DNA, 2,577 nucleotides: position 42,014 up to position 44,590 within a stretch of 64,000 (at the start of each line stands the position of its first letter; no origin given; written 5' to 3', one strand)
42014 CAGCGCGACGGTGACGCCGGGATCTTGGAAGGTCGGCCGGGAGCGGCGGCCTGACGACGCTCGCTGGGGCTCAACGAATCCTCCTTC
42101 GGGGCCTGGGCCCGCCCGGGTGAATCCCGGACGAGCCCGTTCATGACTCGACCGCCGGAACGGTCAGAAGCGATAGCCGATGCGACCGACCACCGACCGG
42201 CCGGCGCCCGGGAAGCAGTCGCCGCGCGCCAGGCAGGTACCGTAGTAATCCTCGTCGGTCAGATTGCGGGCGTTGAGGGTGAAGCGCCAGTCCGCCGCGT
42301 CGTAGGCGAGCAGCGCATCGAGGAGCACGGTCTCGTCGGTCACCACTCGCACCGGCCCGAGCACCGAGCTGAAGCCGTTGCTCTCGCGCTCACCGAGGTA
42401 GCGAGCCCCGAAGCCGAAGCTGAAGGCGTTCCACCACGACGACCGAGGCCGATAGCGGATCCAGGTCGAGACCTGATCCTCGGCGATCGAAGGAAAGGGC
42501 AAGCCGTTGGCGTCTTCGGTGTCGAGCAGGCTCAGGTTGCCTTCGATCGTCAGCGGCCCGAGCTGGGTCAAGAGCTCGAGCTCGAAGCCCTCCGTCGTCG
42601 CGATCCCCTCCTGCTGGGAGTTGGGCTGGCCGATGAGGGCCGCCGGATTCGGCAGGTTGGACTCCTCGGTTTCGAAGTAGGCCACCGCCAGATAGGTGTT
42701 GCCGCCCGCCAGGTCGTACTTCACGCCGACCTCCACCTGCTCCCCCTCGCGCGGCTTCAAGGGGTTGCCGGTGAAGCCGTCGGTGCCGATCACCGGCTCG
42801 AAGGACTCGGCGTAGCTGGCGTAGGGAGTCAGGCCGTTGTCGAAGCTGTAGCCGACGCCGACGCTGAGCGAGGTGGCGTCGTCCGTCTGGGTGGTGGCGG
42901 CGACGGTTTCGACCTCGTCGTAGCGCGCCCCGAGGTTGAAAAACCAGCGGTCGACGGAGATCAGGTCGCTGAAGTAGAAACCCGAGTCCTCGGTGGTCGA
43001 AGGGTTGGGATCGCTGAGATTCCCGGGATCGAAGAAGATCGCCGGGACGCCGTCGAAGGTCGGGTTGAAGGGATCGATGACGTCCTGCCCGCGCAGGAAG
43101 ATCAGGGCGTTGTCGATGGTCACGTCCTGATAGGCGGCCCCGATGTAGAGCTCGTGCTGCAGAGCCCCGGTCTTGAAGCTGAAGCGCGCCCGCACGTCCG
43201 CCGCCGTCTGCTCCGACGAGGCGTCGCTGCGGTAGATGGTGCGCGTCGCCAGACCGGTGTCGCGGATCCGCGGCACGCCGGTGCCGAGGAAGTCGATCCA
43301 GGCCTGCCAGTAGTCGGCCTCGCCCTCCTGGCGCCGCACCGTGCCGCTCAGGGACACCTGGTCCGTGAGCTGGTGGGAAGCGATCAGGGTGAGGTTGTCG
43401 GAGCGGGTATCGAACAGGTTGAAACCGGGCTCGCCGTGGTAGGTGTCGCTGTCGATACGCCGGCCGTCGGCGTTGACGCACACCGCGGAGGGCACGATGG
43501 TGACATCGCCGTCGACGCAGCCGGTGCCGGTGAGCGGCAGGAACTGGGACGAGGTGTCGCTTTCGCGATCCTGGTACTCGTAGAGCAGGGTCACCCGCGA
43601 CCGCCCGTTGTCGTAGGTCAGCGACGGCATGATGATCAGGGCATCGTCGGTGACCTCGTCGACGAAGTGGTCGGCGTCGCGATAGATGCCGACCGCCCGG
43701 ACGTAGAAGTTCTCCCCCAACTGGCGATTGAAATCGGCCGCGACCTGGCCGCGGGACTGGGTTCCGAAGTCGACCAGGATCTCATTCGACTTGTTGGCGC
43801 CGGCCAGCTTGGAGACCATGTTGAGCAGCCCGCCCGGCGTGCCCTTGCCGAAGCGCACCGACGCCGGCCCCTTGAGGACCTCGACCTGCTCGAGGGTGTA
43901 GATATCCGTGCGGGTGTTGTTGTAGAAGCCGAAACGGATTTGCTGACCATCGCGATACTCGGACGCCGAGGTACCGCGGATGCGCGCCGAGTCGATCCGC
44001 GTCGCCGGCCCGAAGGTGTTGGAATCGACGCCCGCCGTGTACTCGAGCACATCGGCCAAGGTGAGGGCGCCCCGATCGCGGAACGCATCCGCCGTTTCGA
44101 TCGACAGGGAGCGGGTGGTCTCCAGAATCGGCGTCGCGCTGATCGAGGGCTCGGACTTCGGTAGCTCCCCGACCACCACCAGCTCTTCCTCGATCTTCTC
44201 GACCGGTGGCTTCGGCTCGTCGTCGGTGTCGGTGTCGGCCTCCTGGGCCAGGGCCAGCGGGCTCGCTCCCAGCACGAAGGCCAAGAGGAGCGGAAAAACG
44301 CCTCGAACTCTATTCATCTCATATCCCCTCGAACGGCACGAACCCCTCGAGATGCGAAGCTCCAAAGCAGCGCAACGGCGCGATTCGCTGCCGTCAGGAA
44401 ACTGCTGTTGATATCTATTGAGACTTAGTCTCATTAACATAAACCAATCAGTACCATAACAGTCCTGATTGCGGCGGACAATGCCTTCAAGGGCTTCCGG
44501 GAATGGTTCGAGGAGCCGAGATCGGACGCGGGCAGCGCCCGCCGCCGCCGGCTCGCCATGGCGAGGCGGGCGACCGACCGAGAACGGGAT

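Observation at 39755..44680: A 4.9-kb iron-uptake islet bounded by tRNA-Arg(CCT) and a 40-nt direct repeat of its 3' end, with an integrase remnant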

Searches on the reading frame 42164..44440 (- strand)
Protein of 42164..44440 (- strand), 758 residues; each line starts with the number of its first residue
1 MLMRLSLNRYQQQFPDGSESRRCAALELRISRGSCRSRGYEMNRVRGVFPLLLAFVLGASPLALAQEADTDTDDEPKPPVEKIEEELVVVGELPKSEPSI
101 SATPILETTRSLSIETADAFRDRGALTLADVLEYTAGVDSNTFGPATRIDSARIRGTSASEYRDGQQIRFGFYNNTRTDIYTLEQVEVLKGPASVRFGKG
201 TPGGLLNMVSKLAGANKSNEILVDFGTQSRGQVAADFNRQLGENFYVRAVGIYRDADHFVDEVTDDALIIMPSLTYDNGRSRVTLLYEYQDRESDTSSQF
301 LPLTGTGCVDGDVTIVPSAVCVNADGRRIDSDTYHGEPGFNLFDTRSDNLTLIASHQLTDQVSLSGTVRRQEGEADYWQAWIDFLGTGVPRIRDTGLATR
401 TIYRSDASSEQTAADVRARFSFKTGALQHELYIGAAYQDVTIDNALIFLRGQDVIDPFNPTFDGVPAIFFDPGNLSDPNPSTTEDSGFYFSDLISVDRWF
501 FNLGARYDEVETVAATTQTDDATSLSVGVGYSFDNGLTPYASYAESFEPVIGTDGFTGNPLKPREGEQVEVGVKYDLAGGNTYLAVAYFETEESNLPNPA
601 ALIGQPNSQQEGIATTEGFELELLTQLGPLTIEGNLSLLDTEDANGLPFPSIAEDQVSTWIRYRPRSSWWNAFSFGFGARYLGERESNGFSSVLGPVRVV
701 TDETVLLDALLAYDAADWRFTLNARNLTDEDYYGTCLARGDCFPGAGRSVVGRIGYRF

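Call 5: search_protein_families(library=pfam, proteins=[window:42164-44440:-], max_evalue=0.01)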
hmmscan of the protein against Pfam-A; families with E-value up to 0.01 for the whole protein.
window:42164-44440:- (758 aa): 4 families
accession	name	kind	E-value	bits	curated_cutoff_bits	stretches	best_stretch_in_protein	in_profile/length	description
PF00593.30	TonB_dep_Rec_b-barrel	-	1.5e-42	147.5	27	1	278-727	10-436/436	TonB dependent receptor-like, beta-barrel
PF07715.20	Plug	-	3.1e-16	60.2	23.9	1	106-204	3-106/107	TonB-dependent Receptor Plug Domain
PF13609.12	Porin_4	-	0.00063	20.1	27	1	500-592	185-272/310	Gram-negative porin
PF00267.27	Porin_1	-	0.001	19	23.7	1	508-578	234-299/337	Gram-negative porin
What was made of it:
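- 42164..44317 (-): TonB-dependent siderophore receptor, 717 aa, FhuA/FoxA-like, without an N-terminal signalling domain. Pfam Plug and TonB_dep_Rec_b-barrel (call 5).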

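Call 19: find_homologous_proteins(query=window:42164-44440:-, max_evalue=1e-60)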
Query window:42164-44440:- (758 aa): 408 proteins with E <= 1e-60 among 8000 candidates; the best 120 are listed.
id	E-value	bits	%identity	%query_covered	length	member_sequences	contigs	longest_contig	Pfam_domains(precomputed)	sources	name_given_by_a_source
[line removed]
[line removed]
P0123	0.0e+0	1204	73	95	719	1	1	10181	PF07715.21,PF00593.31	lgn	-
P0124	2.5e-279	947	62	89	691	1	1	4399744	PF07715.21,PF00593.31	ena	-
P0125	2.6e-272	923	60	94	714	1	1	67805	PF07715.21,PF00593.31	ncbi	-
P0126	2.8e-270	917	59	94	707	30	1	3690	PF07715.21,PF00593.31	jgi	jgi:iron complex outermembrane receptor protein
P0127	2.3e-267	907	58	94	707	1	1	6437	PF07715.21,PF00593.31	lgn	-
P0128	4.4e-267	906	59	90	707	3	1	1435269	PF07715.21,PF00593.31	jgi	-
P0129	1.9e-266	904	58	90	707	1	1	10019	PF07715.21,PF00593.31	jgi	jgi:iron complex outermembrane receptor protein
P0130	8.1e-263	892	59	92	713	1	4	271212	PF07715.21,PF00593.31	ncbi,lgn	ncbi:MAG: TonB-dependent siderophore receptor [Pseudomonadota bacterium]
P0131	2.1e-262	891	58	93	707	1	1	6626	PF07715.21,PF00593.31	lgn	-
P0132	8.5e-262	889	58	93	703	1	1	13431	PF07715.21,PF00593.31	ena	-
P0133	5.7e-257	873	58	93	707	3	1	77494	PF07715.21,PF00593.31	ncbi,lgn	ncbi:MAG: TonB-dependent siderophore receptor [Pseudomonadota bacterium]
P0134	5.1e-254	863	56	92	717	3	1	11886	PF07715.21,PF00593.31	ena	-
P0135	1.7e-253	861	57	91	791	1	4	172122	PF07715.21,PF00593.31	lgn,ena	-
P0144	2.2e-237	808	54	92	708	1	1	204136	PF07715.21,PF00593.31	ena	-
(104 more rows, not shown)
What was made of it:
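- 42164..44317 (-): Identical to annotated protein P0121 (call 19).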

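Call 20: find_encoding_contigs(protein=P0122, flank=10000, max_places=4)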
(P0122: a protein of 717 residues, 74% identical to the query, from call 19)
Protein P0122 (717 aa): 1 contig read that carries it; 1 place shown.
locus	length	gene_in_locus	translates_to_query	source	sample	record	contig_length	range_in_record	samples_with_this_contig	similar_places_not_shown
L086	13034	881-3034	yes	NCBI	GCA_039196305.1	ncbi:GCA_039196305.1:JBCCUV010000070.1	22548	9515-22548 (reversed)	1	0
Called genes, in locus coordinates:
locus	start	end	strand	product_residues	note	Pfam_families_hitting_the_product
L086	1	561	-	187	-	PF04542:Sigma70_r2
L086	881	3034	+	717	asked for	PF07715:Plug, PF00593:TonB_dep_Rec_b-barrel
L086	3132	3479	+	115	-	-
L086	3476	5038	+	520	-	PF03929:PepSY_TM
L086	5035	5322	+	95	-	PF11804:DUF3325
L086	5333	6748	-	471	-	PF00072:Response_reg, PF00158:Sigma54_activat, PF14532:Sigma54_activ_2, PF00004:AAA (faint), PF07728:AAA_5 (weak), PF25601:AAA_lid_14, PF18024:HTH_50 (weak), PF02954:HTH_8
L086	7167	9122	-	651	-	PF16697:Yop-YscD_cpl, PF00498:FHA, PF00158:Sigma54_activat, PF14532:Sigma54_activ_2, PF07728:AAA_5 (weak), PF25601:AAA_lid_14, PF02954:HTH_8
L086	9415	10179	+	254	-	PF00975:Thioesterase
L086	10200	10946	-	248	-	PF00023:Ank (faint), PF13606:Ank_3 (faint), PF12796:Ank_2, PF13857:Ank_5, PF13637:Ank_4 (weak)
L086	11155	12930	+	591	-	PF07969:Amidohydro_3, PF01979:Amidohydro_1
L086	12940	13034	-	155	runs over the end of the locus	-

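Call 21: find_encoding_contigs(protein=P0123, flank=10000, max_places=3)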
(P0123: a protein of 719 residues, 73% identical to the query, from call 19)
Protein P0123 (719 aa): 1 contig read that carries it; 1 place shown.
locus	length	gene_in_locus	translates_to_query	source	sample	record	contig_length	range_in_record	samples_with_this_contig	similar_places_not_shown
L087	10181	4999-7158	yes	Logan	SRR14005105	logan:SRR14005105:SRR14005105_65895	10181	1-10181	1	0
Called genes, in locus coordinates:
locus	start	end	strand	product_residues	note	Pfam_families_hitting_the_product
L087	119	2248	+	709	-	PF07715:Plug, PF00593:TonB_dep_Rec_b-barrel, PF14905:OMP_b-brl_3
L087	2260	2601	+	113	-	PF11804:DUF3325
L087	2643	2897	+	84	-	-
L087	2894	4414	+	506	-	PF03929:PepSY_TM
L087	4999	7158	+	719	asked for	PF07715:Plug, PF00593:TonB_dep_Rec_b-barrel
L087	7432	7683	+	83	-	-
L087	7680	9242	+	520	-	PF03929:PepSY_TM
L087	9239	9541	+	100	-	PF11804:DUF3325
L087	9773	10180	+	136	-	?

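Call 30: search_protein_families(library=ncbifam, proteins=[window:42164-44440:-], max_evalue=0.1)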
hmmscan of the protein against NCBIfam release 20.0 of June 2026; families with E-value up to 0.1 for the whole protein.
window:42164-44440:- (758 aa): 21 families
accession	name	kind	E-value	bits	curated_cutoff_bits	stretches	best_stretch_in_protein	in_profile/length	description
TIGR01783.1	TonB-siderophor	subfamily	2.3e-76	257.8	223.5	1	108-758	2-649/649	TonB-dependent siderophore receptor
NF007465.0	PRK10044.1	equivalog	5.1e-68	229.9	803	1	102-758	73-726/726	ferrichrome porin FhuA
NF047944.1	FoxamRcptFoxA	equivalog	3.7e-67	227.1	1300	1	64-758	23-697/697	ferrioxamine B receptor FoxA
NF010650.0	PRK14049.1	equivalog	1.4e-66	225.2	904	1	102-758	76-729/729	ferrioxamine B receptor precursor protein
NF010651.0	PRK14050.1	equivalog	3.9e-63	213.7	884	1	99-751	70-723/730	TonB-dependent siderophore receptor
NF007349.0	PRK09840.1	equivalog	9e-38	129.7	686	2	51-517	17-480/760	catecholate siderophore receptor Fiu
TIGR01785.1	TonB-hemin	subfamily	8.4e-22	77.4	316.85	2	482-758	362-677/677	TonB-dependent heme/hemoglobin receptor family protein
NF007447.0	PRK10003.1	equivalog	4.4e-18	65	666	2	110-296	81-273/727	ferric-rhodotorulic acid/ferric-coprogen receptor FhuE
TIGR01786.1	TonB-hemlactrns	subfamily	1.1e-15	57.1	323.75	2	371-758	320-719/719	TonB-dependent hemoglobin/transferrin/lactoferrin family receptor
NF049960.1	siderphRecptFauA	equivalog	1.1e-15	57.1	900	1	105-745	74-714/727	TonB-dependent alcaligin siderophore receptor FauA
TIGR01779.1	TonB-B12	equivalog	1.5e-15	56.8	599.7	2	487-757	357-613/614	TonB-dependent vitamin B12 receptor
NF007926.1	PRK10641.1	equivalog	1.7e-09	36.8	836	1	124-299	60-238/617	TonB-dependent vitamin B12 receptor BtuB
NF038289.1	Zn_piracy_ZnuD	exception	3.3e-06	26.1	950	1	123-260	61-209/685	zinc piracy TonB-dependent receptor ZnuD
NF010048.1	PRK13524.1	subfamily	7.1e-05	21.4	493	1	183-216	148-181/744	FepA family TonB-dependent siderophore receptor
NF041535.1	TonB_rec_PqqU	equivalog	0.00021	19.7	1200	0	560-736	467-647/676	TonB-dependent receptor PqqU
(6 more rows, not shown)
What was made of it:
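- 42164..44317 (-): TIGR01783 scores 257.8 bits against a cut-off of 223.5 (call 30).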

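Call 57: list_cluster_members(proteins=[P0122, P0123, P0124, P0125, P0128, P0135, P0144, P0121])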
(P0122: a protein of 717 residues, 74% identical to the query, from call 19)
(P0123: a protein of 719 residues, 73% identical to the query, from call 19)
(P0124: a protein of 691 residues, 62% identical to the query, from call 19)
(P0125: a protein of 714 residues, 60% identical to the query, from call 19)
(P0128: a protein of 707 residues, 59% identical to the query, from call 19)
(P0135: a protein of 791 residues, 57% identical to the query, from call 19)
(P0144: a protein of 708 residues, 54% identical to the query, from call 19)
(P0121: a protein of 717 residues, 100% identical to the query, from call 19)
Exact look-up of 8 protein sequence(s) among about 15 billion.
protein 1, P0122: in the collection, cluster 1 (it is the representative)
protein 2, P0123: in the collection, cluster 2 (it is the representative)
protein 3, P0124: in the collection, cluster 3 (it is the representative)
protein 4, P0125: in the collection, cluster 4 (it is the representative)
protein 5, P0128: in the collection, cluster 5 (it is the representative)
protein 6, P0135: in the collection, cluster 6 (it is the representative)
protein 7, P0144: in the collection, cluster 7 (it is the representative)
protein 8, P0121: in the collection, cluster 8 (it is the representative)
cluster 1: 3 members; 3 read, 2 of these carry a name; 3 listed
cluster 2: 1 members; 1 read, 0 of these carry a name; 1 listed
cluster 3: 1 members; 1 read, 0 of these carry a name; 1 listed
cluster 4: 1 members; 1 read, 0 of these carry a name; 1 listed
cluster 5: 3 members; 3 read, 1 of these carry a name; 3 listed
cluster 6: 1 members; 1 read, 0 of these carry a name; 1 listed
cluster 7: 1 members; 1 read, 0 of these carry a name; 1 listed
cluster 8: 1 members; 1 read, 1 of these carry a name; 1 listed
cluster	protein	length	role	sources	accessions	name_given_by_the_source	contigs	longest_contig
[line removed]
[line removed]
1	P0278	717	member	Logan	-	-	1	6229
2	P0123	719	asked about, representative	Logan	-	-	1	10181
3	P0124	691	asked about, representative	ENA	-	-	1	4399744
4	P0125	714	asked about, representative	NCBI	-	-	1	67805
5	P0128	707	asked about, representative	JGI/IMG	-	-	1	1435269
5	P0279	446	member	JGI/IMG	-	iron complex outermembrane receptor protein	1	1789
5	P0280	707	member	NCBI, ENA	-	-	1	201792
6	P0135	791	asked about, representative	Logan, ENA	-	-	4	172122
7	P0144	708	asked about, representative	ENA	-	-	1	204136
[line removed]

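Call 58: find_encoding_contigs(protein=P0277, flank=10000, max_places=3)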
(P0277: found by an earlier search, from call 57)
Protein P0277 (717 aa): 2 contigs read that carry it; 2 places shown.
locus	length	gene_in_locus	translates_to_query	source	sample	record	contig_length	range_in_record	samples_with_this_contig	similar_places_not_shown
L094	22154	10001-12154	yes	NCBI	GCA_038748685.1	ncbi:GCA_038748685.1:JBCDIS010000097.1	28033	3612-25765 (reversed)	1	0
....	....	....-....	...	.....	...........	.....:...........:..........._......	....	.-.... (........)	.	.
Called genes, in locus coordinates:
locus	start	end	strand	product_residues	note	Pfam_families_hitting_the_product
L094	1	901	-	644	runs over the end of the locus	PF00005:ABC_tran, PF02463:SMC_N (faint), PF13555:AAA_29 (faint), PF00350:Dynamin_N (faint), PF13304:AAA_21 (faint), PF12848:ABC_tran_Xtn, PF00005:ABC_tran, PF16326:ABC_tran_CTD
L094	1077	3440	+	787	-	PF14814:UB2H, PF00912:Transgly, PF00905:Transpeptidase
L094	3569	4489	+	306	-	PF26549:Tricorn_N, PF26550:Tricorn_2nd (faint), PF07676:PD40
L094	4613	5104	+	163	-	PF13431:TPR_17 (faint), PF00515:TPR_1 (faint), PF07719:TPR_2 (faint), PF13424:TPR_12 (faint), PF13432:TPR_16, PF13414:TPR_11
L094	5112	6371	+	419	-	-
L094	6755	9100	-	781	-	PF12450:vWF_A, PF00092:VWA, PF13519:VWA_2, PF13768:VWA_3, PF12034:YfbK_C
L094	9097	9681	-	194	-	PF04542:Sigma70_r2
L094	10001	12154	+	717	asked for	PF07715:Plug, PF00593:TonB_dep_Rec_b-barrel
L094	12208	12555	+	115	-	-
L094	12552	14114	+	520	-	PF03929:PepSY_TM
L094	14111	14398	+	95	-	PF11804:DUF3325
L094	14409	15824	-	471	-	PF00072:Response_reg, PF00158:Sigma54_activat, PF14532:Sigma54_activ_2, PF00004:AAA (faint), PF07728:AAA_5 (weak), PF25601:AAA_lid_14, PF18024:HTH_50 (weak), PF02954:HTH_8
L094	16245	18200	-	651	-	PF16697:Yop-YscD_cpl, PF00498:FHA, PF00158:Sigma54_activat, PF14532:Sigma54_activ_2, PF07728:AAA_5 (weak), PF25601:AAA_lid_14, PF02954:HTH_8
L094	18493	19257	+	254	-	PF00975:Thioesterase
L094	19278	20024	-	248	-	PF00023:Ank (faint), PF13606:Ank_3 (faint), PF12796:Ank_2, PF13857:Ank_5, PF13637:Ank_4 (weak)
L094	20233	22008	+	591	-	PF07969:Amidohydro_3, PF01979:Amidohydro_1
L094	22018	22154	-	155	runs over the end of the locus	-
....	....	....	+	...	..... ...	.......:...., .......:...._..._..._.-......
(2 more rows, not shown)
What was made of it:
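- On hiuABC / FoxA-FoxB type hydroxamate siderophore uptake module: The gene order is conserved in L086, L087 and L094 (calls 20, 21, 58).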

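Call 73: search_solved_structures(query=window:42164-44317:-, max_evalue=1e-20)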
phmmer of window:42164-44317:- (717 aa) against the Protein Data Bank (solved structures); distinct sequences matched with E-value up to 1e-20: 16.
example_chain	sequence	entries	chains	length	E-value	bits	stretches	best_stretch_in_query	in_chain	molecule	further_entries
6i96_A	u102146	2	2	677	1.2e-58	202.1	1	60-717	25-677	Metal-pseudopaline receptor CntO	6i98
6i97_A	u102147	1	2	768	1.9e-58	201.4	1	60-717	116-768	Metal-pseudopaline receptor CntO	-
6z8a_A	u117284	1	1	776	2e-58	201.4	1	60-717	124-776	Ferrioxamine receptor FoxA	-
8b43_A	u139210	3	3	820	2.3e-58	201.1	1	60-717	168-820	Metal-pseudopaline receptor CntO | Ferrioxamine receptor FoxA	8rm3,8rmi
3qlb_A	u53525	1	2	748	7e-57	196.3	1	63-717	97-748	Enantio-pyochelin receptor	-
8a60_A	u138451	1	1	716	6.3e-49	170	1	56-717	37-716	Ferrichrome outer membrane transporter/phage receptor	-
8a8c_A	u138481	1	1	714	9.9e-49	169.3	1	59-717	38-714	Ferrichrome outer membrane transporter/phage receptor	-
1by3_A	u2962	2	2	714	1.2e-48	169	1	59-717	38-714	PROTEIN (FERRICHROME-IRON RECEPTOR PRECURSOR (FHUA)) | FERRIC HYDROXAMATE UPTAKE PROTEIN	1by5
2fcp_A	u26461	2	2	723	4.2e-47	163.9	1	59-717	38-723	PROTEIN (FERRIC HYDROXAMATE UPTAKE RECEPTOR) | FhuA iron-ferrichrome transporter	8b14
1fcp_A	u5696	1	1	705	5.2e-47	163.6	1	60-717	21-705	PROTEIN (FERRIC HYDROXAMATE UPTAKE RECEPTOR)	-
1qff_A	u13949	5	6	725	7.6e-46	159.8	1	59-717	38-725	FERRIC HYDROXAMATE UPTAKE RECEPTOR | PROTEIN (FERRIC HYDROXAMATE UPTAKE RECEPTOR) | FERRIC HYDROXAMATE RECEPTOR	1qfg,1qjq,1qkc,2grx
4cu4_A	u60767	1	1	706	9.2e-46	159.5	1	60-717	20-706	FERRICHROME-IRON RECEPTOR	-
1fi1_A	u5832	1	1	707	9.2e-46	159.5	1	60-717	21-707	FERRICHROME-IRON RECEPTOR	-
5fok_A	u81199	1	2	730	2.2e-22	82.2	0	60-710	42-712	IRON TRANSPORT OUTER MEMBRANE RECEPTOR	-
6bpm_C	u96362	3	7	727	5.1e-22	81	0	55-471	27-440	Catecholate siderophore receptor Fiu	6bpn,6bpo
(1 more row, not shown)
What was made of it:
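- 42164..44317 (-): PDB FoxA, CntO and FhuA match at E 1e-58 to 1e-46, starting at FoxA residue 124 (call 73).
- On hiuABC / FoxA-FoxB type hydroxamate siderophore uptake module: FoxA and FhuA structures match at E 1e-58 to 1e-46 (call 73).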

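Call 76: find_encoding_contigs(protein=P0124, flank=10000, max_places=2)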
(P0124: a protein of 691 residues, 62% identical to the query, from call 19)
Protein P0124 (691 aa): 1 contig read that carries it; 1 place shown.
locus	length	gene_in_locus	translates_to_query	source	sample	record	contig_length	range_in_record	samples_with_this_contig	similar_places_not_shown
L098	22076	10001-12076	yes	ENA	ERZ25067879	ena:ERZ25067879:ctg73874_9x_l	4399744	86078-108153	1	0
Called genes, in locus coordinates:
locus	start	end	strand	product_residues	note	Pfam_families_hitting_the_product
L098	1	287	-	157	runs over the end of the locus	PF03449:GreA_GreB_N, PF01272:GreA_GreB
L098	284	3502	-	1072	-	PF25596:CPSase_L_D1, PF02786:CPSase_L_D2, PF02787:CPSase_L_D3, PF25596:CPSase_L_D1, PF02655:ATP-grasp_3 (weak), PF02222:ATP-grasp, PF02786:CPSase_L_D2, PF02142:MGS, +4 more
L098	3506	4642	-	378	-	PF00988:CPSase_sm_chain, PF00117:GATase, PF07722:Peptidase_C26 (faint)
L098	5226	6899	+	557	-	PF00069:Pkinase, PF07714:PK_Tyr_Ser-Thr, PF03109:ABC1, PF23310:TPR_27 (faint), PF08238:Sel1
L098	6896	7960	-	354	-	PF00561:Abhydrolase_1, PF12146:Hydrolase_4 (faint)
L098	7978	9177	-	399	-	PF09712:PHA_synth_III_E, PF10805:DUF2730 (faint)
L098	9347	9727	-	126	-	PF09361:Phasin_2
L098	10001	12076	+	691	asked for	PF07715:Plug, PF00593:TonB_dep_Rec_b-barrel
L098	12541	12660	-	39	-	-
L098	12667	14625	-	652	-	PF16177:ACAS_N, PF00501:AMP-binding, PF13193:AMP-binding_C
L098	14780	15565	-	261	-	PF00691:OmpA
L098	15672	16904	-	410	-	PF04551:GcpE, PF26540:GcpE_C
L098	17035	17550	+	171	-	PF07977:FabA, PF22818:ApeI-like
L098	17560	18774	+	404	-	PF00109:ketoacyl-synt, PF02801:Ketoacyl-synt_C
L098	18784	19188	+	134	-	-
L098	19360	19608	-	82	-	-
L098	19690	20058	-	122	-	-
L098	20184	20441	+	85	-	PF14357:DUF4404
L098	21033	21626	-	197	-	PF01726:LexA_DNA_bind, PF00717:Peptidase_S24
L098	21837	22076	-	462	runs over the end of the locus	PF13241:NAD_binding_7, PF10414:CysG_dimeriser, PF00590:TP_methylase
